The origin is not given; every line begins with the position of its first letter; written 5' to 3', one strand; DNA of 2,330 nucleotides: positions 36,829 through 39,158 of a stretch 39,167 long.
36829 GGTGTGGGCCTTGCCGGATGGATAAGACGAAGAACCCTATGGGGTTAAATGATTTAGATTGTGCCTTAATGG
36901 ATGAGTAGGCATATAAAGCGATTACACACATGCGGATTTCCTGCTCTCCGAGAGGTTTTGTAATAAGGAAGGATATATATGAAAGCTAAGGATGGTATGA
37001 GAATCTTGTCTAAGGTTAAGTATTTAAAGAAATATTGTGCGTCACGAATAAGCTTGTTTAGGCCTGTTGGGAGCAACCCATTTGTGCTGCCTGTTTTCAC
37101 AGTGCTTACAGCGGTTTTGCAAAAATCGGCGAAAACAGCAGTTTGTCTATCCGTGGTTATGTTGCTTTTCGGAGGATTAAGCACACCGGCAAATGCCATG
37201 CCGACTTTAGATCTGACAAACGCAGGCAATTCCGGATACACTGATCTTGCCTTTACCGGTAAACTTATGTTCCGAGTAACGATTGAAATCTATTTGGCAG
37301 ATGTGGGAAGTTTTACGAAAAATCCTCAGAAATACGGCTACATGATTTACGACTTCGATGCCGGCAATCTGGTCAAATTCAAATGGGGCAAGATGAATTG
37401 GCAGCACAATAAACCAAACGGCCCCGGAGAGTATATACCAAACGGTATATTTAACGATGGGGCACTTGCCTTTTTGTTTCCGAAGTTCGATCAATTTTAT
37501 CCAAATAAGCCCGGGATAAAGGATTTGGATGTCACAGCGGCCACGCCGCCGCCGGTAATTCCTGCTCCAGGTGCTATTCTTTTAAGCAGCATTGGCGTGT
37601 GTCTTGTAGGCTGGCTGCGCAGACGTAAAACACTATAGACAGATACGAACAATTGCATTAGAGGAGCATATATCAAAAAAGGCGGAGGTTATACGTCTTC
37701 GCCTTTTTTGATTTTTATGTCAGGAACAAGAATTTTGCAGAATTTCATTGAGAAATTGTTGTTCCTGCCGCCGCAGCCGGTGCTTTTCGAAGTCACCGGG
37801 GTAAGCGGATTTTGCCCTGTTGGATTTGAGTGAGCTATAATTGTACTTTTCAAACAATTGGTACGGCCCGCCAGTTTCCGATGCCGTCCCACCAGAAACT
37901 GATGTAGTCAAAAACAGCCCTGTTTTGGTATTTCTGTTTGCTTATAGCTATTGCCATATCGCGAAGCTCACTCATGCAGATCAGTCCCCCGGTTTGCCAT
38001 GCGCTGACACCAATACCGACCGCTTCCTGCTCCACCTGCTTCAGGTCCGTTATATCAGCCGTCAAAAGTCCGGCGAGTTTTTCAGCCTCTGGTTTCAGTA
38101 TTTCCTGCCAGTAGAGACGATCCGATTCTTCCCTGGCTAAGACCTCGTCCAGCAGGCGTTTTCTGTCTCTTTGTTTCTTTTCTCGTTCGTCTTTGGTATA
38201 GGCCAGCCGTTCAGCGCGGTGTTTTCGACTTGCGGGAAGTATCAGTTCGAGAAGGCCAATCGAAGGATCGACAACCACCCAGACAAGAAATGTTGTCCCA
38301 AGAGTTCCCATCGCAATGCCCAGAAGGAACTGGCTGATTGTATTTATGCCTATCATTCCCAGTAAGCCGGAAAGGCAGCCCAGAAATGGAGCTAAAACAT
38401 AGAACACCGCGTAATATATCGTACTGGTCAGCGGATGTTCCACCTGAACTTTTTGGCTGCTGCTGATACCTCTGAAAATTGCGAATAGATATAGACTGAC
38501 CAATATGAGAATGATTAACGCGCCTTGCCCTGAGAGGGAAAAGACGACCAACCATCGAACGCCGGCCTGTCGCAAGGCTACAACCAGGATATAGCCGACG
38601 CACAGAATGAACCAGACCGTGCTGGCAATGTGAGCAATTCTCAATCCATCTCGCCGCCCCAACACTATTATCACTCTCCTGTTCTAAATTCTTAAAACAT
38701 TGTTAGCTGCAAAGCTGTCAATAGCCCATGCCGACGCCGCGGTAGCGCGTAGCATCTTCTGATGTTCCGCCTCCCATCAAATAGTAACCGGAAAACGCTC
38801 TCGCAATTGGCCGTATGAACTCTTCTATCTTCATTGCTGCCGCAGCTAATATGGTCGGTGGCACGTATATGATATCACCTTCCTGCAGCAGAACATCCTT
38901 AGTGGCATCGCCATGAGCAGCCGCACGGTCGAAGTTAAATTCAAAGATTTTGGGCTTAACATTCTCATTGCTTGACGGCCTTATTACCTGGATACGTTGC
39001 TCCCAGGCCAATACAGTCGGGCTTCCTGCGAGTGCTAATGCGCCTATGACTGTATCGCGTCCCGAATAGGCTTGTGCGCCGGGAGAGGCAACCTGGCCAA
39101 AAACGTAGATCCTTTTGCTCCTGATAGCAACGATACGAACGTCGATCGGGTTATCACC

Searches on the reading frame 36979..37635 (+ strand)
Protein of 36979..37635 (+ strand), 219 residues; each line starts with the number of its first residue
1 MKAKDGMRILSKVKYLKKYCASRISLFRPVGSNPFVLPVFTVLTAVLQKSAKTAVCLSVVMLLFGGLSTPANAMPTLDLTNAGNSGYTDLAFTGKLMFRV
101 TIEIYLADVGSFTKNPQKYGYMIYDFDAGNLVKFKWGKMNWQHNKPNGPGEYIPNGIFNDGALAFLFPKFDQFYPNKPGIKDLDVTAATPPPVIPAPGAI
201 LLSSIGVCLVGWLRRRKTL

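Call 26: search_protein_families(library=pfam, proteins=[window:36979-37635:+], max_evalue=0.01)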
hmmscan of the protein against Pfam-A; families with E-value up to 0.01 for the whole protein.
window:36979-37635:+ (219 aa): 0 families

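Call 27: search_protein_families(library=ncbifam, proteins=[window:36979-37635:+], max_evalue=0.1)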
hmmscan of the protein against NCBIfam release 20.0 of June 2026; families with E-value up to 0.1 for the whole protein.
window:36979-37635:+ (219 aa): 2 families
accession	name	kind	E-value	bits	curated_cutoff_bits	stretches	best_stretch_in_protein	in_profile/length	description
NF038129.1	PEP_NF038129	equivalog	1.5e-05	24.9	65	1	185-217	163-194/194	NF038129 family PEP-CTERM protein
NF041927.1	Xrt_dep_XDP1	equivalog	0.049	13.6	125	1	185-216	208-241/242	exosortase-dependent surface protein XDP1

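Call 62: search_protein_families(library=pfam, proteins=[window:36979-37635:+], max_evalue=1)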
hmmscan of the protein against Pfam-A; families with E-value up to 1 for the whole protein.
window:36979-37635:+ (219 aa): 1 family
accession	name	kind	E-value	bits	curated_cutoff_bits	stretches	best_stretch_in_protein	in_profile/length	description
PF07589.16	PEP-CTERM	-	0.068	13.7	20.7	1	194-217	2-24/24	PEP-CTERM motif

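Call 66: find_homologous_proteins(query=window:36979-37635:+, max_evalue=0.001)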
Query window:36979-37635:+ (219 aa): 224 proteins with E <= 0.001 among 1080 candidates; the best 120 are listed.
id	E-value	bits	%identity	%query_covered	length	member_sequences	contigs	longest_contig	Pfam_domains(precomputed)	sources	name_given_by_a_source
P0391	2.2e-143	493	99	100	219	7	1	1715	-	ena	-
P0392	1.1e-130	452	90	100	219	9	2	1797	-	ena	-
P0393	4.0e-126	437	88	100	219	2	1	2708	-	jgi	-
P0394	2.6e-117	408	85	100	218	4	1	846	-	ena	-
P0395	1.8e-114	399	77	100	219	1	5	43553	-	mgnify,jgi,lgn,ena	mgnify:CR=1 FL=1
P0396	1.6e-109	383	77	100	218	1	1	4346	-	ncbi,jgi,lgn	-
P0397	4.3e-101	355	72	100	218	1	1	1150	-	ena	-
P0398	1.0e-97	344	70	100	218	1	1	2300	-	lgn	-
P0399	1.9e-60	222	52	100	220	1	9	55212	-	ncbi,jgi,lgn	jgi:hypothetical protein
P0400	1.9e-53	199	87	52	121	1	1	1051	-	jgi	jgi:hypothetical protein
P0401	9.8e-46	174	30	100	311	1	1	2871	-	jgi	jgi:hypothetical protein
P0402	5.2e-45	172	42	58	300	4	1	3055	-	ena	-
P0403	4.4e-43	165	43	58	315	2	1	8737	-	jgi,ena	-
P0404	2.1e-41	160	35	68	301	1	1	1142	-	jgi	jgi:hypothetical protein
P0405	5.5e-40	155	40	64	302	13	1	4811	-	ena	-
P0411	1.8e-37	147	39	65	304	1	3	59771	-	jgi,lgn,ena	-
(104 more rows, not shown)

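Call 68: find_encoding_contigs(protein=P0411, flank=10000, max_places=2)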
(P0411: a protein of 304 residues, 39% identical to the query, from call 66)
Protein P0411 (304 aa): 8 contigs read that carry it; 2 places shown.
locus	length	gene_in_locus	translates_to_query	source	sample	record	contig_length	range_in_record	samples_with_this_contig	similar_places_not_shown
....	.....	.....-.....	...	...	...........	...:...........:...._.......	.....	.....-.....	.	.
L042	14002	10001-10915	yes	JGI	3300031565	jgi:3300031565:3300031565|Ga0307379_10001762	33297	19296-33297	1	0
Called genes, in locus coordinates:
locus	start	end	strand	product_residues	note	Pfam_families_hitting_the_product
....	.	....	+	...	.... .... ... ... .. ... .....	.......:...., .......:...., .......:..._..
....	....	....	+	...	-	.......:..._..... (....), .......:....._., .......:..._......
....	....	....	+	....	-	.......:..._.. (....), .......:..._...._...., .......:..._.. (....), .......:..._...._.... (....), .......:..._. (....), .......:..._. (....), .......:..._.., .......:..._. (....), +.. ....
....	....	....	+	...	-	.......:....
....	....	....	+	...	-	-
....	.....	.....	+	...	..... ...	-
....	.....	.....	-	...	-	-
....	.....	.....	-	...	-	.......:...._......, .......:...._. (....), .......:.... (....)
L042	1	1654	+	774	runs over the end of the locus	PF01656:CbiA, PF10609:ParA, PF13614:AAA_31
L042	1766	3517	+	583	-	PF25084:LbH_EIF2B (weak), PF25087:GMPPB_C, PF02397:Bac_transf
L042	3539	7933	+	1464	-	PF14559:TPR_19 (weak), PF23914:TPR_CcmH_CycH, PF14559:TPR_19 (weak), PF23914:TPR_CcmH_CycH (weak), PF07719:TPR_2 (weak), PF13371:TPR_9 (weak), PF13424:TPR_12, PF00515:TPR_1 (weak), +21 more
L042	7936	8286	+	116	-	PF00196:GerE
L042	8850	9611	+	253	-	-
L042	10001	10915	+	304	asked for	-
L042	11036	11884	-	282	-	-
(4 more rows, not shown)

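Call 69: find_encoding_contigs(protein=P0395, flank=10000, max_places=2)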
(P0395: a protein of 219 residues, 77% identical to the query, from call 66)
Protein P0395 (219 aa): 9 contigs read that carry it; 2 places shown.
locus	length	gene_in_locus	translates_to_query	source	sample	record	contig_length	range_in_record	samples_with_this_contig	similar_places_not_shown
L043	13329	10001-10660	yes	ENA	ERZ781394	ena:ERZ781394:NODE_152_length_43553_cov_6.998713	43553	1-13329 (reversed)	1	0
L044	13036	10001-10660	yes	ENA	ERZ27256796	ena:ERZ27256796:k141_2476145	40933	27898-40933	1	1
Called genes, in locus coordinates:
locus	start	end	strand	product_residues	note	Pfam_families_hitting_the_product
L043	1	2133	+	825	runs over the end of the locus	PF01656:CbiA, PF10609:ParA, PF13614:AAA_31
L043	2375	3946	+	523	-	PF25087:GMPPB_C (weak), PF02397:Bac_transf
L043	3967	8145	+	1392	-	PF13432:TPR_16 (weak), PF14559:TPR_19, PF23914:TPR_CcmH_CycH (weak), PF13424:TPR_12 (weak), PF00515:TPR_1 (weak), PF07719:TPR_2 (weak), PF13371:TPR_9 (weak), PF13424:TPR_12 (weak), +16 more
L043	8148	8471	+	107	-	PF00196:GerE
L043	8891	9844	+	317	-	-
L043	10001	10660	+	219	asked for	-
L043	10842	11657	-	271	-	-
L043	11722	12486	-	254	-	PF02563:Poly_export, PF10531:SLBB (weak), PF22461:SLBB_2 (weak)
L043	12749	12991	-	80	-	-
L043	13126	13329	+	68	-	?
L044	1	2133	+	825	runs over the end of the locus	PF01656:CbiA, PF10609:ParA, PF13614:AAA_31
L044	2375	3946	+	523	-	PF25087:GMPPB_C (weak), PF02397:Bac_transf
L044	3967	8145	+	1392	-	PF13432:TPR_16 (weak), PF14559:TPR_19, PF23914:TPR_CcmH_CycH (weak), PF13424:TPR_12 (weak), PF00515:TPR_1 (weak), PF07719:TPR_2 (weak), PF13371:TPR_9 (weak), PF13424:TPR_12 (weak), +17 more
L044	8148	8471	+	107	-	PF00196:GerE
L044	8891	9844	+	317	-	-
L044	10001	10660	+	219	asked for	-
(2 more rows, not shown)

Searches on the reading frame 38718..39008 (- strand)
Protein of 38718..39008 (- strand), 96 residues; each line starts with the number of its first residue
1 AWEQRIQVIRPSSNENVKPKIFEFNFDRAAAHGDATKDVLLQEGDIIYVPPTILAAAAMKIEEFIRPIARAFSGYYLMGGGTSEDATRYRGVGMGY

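Call 62: search_protein_families(library=pfam, proteins=[window:38718-39008:-], max_evalue=1)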
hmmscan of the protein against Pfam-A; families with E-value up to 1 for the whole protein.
window:38718-39008:- (96 aa): 2 families
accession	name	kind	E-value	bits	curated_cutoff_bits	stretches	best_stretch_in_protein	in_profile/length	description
PF08007.18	JmjC_2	-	0.0019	18.2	22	1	32-55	81-104/127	JmjC domain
PF22461.2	SLBB_2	-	0.038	14.5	27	1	6-49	44-79/79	SLBB domain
